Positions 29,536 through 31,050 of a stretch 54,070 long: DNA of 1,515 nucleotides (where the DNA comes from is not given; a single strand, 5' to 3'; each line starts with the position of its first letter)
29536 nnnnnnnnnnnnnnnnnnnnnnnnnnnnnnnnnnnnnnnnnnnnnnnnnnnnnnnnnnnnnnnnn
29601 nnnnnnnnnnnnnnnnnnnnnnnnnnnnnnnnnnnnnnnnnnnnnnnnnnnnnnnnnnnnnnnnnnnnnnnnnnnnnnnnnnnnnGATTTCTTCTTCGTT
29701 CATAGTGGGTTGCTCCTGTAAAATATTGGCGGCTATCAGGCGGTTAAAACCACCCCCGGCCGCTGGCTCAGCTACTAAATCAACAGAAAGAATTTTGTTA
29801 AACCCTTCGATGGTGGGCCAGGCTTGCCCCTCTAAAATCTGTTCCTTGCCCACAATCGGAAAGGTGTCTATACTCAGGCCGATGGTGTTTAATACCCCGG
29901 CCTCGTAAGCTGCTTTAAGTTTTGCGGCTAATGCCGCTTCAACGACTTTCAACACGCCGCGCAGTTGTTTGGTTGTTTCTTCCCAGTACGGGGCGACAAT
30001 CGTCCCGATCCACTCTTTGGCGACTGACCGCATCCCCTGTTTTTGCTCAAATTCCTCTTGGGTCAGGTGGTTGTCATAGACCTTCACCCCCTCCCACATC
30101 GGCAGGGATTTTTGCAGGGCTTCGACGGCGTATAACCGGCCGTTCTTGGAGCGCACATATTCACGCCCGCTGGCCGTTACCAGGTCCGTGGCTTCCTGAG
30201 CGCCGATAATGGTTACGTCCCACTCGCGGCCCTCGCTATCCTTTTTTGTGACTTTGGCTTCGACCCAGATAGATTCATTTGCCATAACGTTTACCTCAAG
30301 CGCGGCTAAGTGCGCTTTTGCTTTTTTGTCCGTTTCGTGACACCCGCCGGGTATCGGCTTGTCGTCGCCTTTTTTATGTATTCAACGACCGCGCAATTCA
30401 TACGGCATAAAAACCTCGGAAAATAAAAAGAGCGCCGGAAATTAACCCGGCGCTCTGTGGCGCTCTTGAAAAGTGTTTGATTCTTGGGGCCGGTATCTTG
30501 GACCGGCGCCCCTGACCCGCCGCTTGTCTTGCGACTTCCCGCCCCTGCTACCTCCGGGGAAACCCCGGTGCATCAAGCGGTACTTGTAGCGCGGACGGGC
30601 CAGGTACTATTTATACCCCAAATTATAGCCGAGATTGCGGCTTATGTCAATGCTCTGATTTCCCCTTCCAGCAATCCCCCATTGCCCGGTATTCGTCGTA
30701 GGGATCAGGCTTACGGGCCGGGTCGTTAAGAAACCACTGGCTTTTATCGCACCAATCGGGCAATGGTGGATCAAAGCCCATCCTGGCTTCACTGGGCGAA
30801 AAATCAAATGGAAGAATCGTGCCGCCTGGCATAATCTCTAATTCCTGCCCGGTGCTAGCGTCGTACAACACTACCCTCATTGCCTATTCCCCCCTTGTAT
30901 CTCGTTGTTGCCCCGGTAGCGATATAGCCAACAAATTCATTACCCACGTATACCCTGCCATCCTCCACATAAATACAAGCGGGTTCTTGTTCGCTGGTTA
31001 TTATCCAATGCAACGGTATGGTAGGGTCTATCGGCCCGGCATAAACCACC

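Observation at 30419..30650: Consensus promoter, ~195-nt structured RNA and strong terminator immediately upstream of the capsid gene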

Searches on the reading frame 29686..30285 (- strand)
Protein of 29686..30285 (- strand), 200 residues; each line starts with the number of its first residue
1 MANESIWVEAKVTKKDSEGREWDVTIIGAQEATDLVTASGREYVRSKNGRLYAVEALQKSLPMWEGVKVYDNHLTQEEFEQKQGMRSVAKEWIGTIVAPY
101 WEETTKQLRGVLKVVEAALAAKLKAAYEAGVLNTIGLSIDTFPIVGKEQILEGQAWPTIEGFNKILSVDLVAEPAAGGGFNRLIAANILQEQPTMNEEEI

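Call 40: find_homologous_proteins(query=window:29686-30285:-, max_evalue=1e-10)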
Query window:29686-30285:- (200 aa): 15 proteins with E <= 1e-10 among 315 candidates.
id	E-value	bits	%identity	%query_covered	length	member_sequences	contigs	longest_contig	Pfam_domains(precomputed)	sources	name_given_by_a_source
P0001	7.0e-73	263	62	99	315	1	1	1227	-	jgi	jgi:hypothetical protein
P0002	5.7e-70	253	60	98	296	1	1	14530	-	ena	-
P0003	8.5e-67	243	60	98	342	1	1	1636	-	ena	-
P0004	1.0e-66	243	61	98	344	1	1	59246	-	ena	-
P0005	2.1e-61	225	62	87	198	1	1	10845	-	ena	-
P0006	4.0e-61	224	61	90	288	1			-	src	-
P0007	4.7e-61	224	58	91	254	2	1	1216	-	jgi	jgi:hypothetical protein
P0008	1.4e-60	223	60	90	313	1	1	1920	-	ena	-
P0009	5.5e-54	201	64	73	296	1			-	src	-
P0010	1.2e-52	197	55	86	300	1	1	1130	-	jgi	jgi:hypothetical protein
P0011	2.3e-49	186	50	92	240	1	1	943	-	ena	-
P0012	2.3e-45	173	57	78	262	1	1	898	-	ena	-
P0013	1.6e-32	131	54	55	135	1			-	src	-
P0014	1.1e-31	128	48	66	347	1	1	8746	PF13563.13,PF23474.2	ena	-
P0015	5.2e-30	123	70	44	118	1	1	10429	-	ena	-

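Call 41: find_encoding_contigs(protein=P0004, flank=4000, max_places=3)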
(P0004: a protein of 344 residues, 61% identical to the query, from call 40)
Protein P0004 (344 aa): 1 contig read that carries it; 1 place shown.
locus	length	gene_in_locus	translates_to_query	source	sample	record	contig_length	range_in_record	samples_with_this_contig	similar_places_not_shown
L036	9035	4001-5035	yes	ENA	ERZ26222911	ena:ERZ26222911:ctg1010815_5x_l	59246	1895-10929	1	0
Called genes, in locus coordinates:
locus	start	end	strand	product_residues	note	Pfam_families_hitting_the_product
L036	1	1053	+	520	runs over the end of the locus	PF05133:SPP1_portal (weak)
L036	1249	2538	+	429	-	PF04233:Phage_Mu_F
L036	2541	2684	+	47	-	-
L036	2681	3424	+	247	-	-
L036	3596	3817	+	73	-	-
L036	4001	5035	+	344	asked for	-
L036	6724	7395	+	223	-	-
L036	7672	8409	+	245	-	PF00078:RVT_1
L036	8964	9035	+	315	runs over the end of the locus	PF00078:RVT_1 (faint)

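Call 42: find_encoding_contigs(protein=P0002, flank=4000, max_places=3)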
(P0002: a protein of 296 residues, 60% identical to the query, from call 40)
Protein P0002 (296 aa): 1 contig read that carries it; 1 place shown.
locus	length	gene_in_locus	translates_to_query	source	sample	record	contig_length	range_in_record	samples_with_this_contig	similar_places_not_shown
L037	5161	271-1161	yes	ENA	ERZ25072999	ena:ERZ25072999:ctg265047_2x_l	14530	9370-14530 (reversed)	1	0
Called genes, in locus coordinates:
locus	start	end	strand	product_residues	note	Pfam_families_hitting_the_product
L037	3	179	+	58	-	?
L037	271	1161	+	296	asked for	-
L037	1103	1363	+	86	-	-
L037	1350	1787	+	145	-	-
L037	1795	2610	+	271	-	PF25209:Phage_capsid_4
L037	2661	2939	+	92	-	-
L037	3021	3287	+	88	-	-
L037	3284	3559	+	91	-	-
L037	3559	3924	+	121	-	-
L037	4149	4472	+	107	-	-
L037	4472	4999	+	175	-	-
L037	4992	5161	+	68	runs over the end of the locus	-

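Call 43: find_encoding_contigs(protein=P0005, flank=4000, max_places=3)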
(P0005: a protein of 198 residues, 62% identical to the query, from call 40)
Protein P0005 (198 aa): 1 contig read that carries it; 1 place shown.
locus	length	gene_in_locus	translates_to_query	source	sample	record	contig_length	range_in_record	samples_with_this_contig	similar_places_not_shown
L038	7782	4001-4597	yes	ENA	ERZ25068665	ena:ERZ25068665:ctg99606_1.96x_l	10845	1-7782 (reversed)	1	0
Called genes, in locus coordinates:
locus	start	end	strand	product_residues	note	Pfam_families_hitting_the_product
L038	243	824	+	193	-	PF00756:Esterase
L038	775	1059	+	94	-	-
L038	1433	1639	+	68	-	-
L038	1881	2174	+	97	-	-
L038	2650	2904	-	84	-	-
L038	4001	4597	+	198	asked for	-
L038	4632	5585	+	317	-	-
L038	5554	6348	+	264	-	PF25209:Phage_capsid_4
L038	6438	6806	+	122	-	-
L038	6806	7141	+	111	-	-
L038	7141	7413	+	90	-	-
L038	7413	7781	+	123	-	?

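Call 48: find_encoding_contigs(protein=P0015, flank=3000, max_places=3)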
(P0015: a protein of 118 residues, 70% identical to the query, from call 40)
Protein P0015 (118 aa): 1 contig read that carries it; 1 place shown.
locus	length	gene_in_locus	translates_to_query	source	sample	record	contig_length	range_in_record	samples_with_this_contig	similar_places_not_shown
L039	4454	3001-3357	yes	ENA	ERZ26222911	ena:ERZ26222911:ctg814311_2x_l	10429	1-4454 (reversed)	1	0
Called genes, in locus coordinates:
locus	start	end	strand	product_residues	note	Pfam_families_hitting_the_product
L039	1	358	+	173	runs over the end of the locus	-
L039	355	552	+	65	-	PF04448:DUF551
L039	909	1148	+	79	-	-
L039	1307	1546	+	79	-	-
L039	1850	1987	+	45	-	-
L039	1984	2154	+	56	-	-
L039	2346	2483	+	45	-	-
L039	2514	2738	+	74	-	-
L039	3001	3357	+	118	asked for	-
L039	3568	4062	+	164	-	-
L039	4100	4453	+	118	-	?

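Call 49: find_encoding_contigs(protein=P0008, flank=3000, max_places=3)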
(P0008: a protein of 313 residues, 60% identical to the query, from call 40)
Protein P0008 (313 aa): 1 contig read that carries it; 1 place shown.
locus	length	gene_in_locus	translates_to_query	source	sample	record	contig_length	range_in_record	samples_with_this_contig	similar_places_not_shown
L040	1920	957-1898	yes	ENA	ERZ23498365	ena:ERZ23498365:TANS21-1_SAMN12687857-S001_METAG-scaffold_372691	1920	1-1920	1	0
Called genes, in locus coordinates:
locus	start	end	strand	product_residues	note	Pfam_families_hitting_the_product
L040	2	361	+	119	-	?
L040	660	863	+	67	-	-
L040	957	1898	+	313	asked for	-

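Call 50: find_encoding_contigs(protein=P0003, flank=3000, max_places=3)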
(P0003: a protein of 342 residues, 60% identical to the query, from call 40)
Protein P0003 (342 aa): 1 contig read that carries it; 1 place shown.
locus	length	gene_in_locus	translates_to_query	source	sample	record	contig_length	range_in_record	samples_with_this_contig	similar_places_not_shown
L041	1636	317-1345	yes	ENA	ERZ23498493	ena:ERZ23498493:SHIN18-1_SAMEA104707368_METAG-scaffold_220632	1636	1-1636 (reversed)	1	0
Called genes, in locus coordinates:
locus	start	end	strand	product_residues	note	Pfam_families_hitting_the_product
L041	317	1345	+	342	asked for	-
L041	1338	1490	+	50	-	-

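Call 64: find_encoding_contigs(protein=P0001, flank=1000, max_places=2)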
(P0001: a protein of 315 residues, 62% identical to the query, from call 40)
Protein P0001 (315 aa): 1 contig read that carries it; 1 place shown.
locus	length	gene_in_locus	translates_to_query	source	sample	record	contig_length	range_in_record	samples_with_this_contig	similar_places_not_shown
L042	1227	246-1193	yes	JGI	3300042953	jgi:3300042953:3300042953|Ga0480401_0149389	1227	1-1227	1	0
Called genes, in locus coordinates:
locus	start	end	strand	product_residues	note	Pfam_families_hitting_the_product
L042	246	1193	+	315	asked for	-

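Call 65: find_encoding_contigs(protein=P0014, flank=2500, max_places=2)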
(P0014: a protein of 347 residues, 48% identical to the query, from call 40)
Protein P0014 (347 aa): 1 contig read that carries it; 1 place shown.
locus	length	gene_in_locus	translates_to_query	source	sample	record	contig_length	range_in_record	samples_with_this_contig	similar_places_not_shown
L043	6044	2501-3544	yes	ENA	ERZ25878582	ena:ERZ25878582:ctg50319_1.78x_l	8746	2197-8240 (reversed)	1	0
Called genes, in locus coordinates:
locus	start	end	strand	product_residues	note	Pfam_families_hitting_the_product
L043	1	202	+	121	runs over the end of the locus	-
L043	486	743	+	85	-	-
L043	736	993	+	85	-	-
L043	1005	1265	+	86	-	-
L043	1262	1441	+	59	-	-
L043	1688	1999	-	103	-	-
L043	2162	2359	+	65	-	-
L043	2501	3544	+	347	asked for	PF13563:2_5_RNA_ligase2, PF23474:Acb1 (weak)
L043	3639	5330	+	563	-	PF25209:Phage_capsid_4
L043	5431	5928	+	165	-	-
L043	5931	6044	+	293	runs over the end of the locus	-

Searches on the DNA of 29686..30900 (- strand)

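Call 6: search_rna_families(source=window, start=30250, end=30750, threshold=evalue, max_evalue=10, show_alignments=3)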
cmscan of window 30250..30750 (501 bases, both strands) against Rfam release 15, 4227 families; matches with E-value up to 10: 6.
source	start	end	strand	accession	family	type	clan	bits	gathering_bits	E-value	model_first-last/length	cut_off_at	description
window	30426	30529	-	RF02241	Xoo2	Gene; sRNA;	-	18.6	45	0.31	1-78/78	no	Xanthomonadaceae sRNA Xoo2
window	30357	30458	+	RF02432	SpF25_sRNA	Gene; sRNA;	-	16.8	48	4.7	1-102/102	no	Streptococcus sRNA SpF25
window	30470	30557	+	RF01518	pRNA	Gene;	-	16.4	34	1.6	1-90/90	no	NoRC associated RNA, pRNA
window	30421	30455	+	RF02901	AaHKsRNA41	Gene; sRNA;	-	12.6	97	2.3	148-183/187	no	Aggregatibacter sRNA 41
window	30422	30479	-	RF02871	ncS54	Gene; sRNA;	-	12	43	8.1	1-79/79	no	Burkholderia sRNA 54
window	30471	30583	-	RF00174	Cobalamin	Cis-reg; riboswitch;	CL00101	9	31.5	7.1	1-189/189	no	Cobalamin riboswitch aptamer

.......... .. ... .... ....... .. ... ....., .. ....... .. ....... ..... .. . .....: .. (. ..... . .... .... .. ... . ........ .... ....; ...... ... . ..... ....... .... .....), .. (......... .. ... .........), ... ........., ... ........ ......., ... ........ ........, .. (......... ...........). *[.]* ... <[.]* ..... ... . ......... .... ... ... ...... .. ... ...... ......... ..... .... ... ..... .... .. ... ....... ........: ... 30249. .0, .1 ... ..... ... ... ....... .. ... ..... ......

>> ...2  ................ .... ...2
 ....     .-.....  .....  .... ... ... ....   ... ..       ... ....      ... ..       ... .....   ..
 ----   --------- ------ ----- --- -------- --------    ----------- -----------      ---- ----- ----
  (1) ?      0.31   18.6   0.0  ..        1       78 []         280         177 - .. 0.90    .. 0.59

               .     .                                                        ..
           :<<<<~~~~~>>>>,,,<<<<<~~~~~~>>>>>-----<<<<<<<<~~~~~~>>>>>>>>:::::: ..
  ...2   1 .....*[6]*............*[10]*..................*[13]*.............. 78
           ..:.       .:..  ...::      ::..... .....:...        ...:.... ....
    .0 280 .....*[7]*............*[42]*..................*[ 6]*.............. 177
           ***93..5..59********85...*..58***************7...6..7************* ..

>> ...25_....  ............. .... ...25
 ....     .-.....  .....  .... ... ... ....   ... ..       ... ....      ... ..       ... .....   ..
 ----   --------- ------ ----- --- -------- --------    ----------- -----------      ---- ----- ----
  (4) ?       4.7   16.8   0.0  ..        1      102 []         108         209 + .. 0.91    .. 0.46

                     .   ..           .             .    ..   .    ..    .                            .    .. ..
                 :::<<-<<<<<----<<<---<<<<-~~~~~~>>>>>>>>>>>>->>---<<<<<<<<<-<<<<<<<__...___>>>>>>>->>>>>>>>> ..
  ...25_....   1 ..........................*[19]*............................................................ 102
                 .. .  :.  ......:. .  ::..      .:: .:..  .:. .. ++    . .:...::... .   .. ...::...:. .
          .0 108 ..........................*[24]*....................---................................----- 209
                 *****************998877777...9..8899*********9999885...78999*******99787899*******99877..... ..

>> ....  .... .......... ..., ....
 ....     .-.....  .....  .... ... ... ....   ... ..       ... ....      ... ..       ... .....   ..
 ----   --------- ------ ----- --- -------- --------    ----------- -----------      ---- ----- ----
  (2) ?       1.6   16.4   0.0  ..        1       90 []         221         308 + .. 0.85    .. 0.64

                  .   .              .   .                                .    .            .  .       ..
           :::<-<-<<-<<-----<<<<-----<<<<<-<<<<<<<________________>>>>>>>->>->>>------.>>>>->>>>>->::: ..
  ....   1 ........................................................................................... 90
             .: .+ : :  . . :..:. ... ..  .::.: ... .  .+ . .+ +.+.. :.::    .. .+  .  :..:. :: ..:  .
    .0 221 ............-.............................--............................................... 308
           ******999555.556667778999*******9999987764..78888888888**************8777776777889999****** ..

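Call 8: search_dna_similar(query=window:30286-30900:-, collection=phages, mode=distant, max_rows=30)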
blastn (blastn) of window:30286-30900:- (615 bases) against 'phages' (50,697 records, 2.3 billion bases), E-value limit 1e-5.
No match.

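Call 78: search_rna_families(sources=[L038, L036, L039, L040, L041, L042, L043, L037, L009], threshold=gathering)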
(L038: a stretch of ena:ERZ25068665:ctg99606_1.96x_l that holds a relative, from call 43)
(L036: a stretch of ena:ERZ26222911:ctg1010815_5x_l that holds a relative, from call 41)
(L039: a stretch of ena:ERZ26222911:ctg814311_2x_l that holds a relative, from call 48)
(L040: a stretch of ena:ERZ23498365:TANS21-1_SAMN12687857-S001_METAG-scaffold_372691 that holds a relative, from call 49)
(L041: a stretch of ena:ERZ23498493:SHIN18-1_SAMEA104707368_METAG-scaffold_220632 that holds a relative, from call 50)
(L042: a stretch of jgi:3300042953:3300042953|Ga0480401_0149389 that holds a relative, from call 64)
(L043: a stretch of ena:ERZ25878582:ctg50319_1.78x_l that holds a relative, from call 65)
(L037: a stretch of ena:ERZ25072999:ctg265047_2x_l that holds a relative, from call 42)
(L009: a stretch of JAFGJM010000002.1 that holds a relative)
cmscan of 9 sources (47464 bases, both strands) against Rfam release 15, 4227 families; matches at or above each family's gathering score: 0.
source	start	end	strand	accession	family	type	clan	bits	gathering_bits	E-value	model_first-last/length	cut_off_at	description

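Call 93: search_dna_similar(query=window:30419-30650:-, collection=plasmids, mode=distant, max_evalue=0.01, max_rows=10)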
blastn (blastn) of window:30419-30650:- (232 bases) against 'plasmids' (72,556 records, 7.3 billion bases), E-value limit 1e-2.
No match.

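Call 94: build_rna_model(alignment_id=A4, structure=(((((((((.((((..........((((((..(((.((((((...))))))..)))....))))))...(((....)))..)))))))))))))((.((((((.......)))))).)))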
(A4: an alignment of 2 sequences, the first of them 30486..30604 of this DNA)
Model R1 built from alignment A4 (2 sequences, 119 columns); structure: as given.
model positions 119; base pairs 39; branch points 2; effective number of sequences 0.54; information 0.589 bits per position. Calibrated on 0.2 Mb of random sequence (short: E-values are rough).
structure used (alignment columns):
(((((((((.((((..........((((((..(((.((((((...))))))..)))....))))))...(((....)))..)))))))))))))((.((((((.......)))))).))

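Call 95: search_with_rna_model(model_id=R1, sources=[window, L001, L003, L004, L006, L009, L010, L011, L012, L015, L016, L017, L019, L021, L022, L036, L037, L038, L039, L040, L041, L042, L043], max_evalue=10)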
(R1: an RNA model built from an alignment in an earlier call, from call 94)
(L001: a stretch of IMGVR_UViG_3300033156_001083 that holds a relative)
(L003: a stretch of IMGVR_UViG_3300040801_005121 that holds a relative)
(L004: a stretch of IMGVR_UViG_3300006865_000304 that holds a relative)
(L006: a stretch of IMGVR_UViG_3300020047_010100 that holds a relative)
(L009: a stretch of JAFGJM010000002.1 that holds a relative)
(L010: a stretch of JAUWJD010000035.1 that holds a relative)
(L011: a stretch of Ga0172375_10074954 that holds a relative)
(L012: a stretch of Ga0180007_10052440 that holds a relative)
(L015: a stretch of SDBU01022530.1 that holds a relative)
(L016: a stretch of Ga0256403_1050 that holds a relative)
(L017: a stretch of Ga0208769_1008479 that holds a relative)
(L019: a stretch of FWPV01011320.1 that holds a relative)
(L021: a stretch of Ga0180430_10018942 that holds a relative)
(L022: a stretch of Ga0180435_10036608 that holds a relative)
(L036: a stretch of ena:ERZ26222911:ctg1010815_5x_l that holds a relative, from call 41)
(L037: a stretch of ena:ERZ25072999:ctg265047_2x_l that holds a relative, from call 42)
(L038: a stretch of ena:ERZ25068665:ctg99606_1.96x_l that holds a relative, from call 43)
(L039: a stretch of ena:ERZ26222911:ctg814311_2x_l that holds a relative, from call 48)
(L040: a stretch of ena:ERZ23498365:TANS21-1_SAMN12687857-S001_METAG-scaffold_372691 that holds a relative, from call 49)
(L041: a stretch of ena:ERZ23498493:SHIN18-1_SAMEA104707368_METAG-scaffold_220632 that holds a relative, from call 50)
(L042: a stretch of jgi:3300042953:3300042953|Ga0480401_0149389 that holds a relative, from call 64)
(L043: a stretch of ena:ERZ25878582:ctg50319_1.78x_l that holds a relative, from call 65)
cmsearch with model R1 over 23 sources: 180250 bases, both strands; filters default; matches with E-value up to 10: 4.
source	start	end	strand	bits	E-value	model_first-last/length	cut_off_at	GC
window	30486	30604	-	150.4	3.9e-25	1-119/119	no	0.7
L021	4860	4903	+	13.2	4.2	1-119/119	no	0.8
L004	4904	5011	+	12.1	6.5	1-119/119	no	0.63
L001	3554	3600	+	11.3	9.4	1-119/119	no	0.66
